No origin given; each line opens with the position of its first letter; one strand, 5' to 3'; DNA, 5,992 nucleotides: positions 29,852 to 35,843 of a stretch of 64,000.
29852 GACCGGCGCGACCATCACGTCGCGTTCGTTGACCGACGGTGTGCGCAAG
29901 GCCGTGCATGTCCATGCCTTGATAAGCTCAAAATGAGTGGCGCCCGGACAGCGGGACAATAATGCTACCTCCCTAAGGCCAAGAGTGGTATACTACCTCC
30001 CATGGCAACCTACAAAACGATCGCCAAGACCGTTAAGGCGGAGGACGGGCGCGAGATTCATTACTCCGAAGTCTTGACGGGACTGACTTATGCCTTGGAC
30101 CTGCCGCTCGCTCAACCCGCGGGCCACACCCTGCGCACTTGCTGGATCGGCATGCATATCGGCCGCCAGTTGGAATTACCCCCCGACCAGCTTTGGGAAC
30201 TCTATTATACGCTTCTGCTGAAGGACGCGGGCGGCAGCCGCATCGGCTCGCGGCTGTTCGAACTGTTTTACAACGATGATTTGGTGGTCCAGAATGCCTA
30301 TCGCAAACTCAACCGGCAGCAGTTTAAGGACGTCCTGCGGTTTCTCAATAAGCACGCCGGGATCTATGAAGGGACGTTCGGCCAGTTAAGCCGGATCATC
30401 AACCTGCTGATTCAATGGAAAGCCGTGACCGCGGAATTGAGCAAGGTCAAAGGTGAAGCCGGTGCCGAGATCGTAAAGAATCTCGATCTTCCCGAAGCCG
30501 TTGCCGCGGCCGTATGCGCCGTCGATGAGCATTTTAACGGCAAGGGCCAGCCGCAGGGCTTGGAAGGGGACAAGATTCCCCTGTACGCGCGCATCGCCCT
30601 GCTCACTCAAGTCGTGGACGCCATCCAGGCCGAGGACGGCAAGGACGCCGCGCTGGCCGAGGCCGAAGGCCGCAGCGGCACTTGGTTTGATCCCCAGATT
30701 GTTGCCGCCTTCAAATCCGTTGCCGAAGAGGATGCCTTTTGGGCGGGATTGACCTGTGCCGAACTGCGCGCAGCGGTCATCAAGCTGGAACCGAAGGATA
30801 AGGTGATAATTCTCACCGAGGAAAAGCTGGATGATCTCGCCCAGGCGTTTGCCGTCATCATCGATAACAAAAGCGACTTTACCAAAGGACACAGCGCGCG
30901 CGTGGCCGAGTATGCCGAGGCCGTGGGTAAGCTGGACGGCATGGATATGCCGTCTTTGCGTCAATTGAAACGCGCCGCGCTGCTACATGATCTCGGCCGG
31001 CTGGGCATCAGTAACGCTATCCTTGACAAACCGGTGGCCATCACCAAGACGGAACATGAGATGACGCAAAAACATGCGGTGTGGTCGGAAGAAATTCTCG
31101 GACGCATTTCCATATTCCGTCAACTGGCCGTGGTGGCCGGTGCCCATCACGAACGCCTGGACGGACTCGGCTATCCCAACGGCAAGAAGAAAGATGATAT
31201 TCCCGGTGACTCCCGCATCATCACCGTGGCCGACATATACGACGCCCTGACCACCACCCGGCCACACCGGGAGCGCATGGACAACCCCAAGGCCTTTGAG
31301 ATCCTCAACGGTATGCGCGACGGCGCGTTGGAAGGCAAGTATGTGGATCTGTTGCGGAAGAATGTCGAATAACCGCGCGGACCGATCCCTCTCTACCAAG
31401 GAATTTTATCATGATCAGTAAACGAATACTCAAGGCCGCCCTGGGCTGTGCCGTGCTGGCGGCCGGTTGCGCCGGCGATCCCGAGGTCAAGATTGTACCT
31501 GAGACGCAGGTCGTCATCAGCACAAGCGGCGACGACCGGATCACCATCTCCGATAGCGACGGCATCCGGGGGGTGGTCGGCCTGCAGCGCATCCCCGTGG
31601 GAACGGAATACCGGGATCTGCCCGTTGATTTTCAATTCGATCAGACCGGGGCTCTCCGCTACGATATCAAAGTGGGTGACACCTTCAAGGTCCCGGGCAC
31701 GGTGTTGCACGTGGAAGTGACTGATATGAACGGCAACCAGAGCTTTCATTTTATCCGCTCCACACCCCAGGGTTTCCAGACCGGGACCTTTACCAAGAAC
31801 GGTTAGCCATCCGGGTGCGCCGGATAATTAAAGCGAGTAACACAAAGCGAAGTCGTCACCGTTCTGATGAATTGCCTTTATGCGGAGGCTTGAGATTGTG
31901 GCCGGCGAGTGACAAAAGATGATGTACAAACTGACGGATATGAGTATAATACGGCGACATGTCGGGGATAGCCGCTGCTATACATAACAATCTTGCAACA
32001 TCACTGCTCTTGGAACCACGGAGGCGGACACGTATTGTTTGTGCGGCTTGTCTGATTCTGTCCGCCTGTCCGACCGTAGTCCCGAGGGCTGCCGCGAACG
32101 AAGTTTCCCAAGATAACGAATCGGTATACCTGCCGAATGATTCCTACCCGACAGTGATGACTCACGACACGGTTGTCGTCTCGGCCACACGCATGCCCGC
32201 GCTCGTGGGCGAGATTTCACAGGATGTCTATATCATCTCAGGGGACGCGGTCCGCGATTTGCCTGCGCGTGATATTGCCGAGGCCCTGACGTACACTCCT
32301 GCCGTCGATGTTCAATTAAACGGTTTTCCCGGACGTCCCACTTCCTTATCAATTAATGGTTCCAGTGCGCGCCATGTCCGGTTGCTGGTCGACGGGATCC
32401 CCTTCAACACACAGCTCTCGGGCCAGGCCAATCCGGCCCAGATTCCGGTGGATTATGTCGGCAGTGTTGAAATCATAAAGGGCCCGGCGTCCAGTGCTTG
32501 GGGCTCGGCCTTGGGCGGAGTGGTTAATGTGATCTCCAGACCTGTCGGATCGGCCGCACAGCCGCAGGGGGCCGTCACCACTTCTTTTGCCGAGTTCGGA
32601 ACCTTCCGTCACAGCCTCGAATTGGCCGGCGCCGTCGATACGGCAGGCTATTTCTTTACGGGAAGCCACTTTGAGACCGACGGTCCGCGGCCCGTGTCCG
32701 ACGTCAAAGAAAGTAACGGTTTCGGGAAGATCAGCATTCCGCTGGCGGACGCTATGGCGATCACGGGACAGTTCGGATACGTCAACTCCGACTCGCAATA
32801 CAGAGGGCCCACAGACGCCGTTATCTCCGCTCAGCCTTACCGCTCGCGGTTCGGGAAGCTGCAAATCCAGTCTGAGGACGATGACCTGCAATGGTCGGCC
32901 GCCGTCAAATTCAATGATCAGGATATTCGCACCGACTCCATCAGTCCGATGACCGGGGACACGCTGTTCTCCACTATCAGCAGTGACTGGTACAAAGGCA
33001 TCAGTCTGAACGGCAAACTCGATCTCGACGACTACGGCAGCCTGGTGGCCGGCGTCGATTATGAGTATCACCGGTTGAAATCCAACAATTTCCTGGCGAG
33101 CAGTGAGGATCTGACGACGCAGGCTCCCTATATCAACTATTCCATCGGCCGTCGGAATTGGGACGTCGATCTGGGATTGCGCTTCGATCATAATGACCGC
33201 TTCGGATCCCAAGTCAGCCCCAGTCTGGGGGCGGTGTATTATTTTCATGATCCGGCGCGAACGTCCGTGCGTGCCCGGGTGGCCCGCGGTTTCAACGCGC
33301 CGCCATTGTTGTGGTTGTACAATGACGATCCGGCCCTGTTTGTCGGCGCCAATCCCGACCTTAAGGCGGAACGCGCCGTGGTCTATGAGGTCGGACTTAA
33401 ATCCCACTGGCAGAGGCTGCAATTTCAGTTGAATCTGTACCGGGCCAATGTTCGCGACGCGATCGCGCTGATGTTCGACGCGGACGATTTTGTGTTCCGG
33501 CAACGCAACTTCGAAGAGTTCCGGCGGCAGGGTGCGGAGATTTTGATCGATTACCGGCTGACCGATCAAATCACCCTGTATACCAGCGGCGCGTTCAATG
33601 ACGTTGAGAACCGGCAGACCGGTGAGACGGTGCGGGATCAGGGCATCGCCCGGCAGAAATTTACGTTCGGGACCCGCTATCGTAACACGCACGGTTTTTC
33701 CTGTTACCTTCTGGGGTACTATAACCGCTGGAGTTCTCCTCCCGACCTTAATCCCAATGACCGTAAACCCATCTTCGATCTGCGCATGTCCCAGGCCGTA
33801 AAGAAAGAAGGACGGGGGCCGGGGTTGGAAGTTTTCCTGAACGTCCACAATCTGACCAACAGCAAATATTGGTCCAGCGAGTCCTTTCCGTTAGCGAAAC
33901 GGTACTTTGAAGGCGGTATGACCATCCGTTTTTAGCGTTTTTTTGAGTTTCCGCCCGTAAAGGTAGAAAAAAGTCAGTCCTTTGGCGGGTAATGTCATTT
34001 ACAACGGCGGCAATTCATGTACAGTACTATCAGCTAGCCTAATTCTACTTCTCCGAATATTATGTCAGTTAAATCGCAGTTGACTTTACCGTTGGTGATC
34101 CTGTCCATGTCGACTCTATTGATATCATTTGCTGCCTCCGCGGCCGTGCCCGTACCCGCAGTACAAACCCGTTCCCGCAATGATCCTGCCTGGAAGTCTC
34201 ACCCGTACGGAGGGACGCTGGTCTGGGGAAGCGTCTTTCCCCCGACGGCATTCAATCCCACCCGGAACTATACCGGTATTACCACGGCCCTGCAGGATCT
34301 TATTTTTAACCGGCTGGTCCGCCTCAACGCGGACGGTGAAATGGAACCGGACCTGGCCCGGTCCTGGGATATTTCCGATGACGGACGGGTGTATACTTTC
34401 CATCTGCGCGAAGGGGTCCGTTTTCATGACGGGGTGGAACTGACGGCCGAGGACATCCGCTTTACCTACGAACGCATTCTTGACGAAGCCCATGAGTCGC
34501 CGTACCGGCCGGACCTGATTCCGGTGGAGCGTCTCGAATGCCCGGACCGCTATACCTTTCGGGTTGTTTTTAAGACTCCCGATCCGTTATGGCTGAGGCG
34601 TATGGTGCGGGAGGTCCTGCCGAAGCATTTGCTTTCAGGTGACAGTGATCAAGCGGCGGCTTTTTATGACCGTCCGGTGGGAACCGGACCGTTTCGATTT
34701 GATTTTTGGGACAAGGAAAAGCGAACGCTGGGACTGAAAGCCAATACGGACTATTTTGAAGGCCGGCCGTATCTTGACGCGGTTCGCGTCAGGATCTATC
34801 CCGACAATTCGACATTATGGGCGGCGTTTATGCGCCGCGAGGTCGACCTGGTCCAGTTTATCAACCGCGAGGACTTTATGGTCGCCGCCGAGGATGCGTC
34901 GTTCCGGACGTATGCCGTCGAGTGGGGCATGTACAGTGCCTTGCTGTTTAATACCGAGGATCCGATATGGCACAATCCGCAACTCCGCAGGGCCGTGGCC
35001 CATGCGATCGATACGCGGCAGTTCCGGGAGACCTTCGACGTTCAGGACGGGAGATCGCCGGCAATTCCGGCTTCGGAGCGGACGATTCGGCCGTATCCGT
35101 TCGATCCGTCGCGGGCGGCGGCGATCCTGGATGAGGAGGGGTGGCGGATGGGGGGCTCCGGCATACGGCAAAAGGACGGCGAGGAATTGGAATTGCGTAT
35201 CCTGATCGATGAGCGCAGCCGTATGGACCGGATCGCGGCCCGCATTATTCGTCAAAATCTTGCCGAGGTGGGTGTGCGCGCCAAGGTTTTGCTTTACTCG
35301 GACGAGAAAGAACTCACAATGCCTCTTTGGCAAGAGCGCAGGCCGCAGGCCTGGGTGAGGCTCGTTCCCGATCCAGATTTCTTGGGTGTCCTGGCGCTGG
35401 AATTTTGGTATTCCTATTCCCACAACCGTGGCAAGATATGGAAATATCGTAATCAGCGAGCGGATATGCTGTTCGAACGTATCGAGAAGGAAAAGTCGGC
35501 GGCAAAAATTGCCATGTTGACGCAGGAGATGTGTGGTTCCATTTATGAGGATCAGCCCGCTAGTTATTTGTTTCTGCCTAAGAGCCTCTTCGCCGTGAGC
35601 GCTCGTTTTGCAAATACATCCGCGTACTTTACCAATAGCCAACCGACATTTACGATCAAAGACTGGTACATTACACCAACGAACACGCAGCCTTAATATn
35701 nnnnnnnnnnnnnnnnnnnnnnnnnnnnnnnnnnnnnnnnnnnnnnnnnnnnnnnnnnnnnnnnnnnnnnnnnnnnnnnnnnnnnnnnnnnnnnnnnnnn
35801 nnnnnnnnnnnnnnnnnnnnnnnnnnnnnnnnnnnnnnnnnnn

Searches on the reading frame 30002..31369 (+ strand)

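Call 63: search_protein_families(library=pfam, proteins=[window:30002-31369:+], max_evalue=0.00001)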
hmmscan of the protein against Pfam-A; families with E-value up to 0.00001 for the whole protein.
window:30002-31369:+ (456 aa): 2 families
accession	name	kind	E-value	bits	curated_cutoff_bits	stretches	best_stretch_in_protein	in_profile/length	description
PF13487.12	HD_5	-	2.3e-44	151.6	27.2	2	283-440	3-163/170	HD domain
PF01966.28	HD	-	1e-17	64.9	22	1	296-415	3-115/116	HD domain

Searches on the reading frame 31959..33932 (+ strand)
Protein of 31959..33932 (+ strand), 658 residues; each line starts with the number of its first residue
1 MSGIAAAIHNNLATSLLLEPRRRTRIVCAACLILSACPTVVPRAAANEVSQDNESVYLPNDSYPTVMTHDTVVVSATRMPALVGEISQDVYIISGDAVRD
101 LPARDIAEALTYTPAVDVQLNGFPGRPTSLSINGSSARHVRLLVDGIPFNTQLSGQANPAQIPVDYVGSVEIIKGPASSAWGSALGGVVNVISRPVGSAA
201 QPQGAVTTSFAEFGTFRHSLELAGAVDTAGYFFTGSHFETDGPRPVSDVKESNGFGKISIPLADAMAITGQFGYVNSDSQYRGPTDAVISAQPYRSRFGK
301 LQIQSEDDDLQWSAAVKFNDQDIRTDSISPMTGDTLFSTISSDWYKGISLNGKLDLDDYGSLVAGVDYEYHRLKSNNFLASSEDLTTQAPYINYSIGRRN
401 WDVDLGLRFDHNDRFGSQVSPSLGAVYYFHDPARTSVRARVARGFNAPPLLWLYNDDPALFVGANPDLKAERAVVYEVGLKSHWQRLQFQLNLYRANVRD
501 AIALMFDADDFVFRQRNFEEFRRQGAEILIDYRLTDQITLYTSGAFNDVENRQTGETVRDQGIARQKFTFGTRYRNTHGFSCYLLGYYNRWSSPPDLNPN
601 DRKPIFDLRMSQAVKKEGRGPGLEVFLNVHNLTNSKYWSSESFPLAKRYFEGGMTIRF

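Call 63: search_protein_families(library=pfam, proteins=[window:31959-33932:+], max_evalue=0.00001)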
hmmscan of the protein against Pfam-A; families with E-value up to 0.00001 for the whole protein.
window:31959-33932:+ (658 aa): 3 families
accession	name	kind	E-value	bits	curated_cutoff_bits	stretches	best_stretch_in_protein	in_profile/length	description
PF00593.30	TonB_dep_Rec_b-barrel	-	5.6e-34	119.2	27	1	272-632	30-436/436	TonB dependent receptor-like, beta-barrel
PF07715.20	Plug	-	3.3e-19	69.8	23.9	1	85-188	4-107/107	TonB-dependent Receptor Plug Domain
PF14905.12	OMP_b-brl_3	-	5e-09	36.2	27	1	457-641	202-382/408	Outer membrane protein beta-barrel family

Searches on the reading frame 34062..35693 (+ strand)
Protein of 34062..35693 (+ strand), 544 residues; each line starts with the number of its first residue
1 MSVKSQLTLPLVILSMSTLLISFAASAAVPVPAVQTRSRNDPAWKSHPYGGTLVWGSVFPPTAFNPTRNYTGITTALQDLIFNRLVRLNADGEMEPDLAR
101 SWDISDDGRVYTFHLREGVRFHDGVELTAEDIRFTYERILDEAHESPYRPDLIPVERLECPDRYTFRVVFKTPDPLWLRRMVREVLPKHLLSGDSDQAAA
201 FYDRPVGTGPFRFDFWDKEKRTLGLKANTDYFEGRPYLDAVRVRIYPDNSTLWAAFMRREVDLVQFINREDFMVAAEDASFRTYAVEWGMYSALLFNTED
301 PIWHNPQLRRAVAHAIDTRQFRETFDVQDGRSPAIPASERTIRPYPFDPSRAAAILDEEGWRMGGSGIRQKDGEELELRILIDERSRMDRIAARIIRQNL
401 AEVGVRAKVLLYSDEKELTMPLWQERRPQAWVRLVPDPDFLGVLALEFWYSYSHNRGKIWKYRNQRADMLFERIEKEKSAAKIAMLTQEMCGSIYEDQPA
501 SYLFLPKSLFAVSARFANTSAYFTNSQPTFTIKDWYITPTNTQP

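Call 63: search_protein_families(library=pfam, proteins=[window:34062-35693:+], max_evalue=0.00001)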
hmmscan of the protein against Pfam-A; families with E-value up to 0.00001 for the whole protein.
window:34062-35693:+ (544 aa): 1 family
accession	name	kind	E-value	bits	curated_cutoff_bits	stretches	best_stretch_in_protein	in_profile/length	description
PF00496.27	SBP_bac_5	-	3.5e-70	237.4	32.4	1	93-416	1-327/368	Bacterial extracellular solute-binding proteins, family 5 Middle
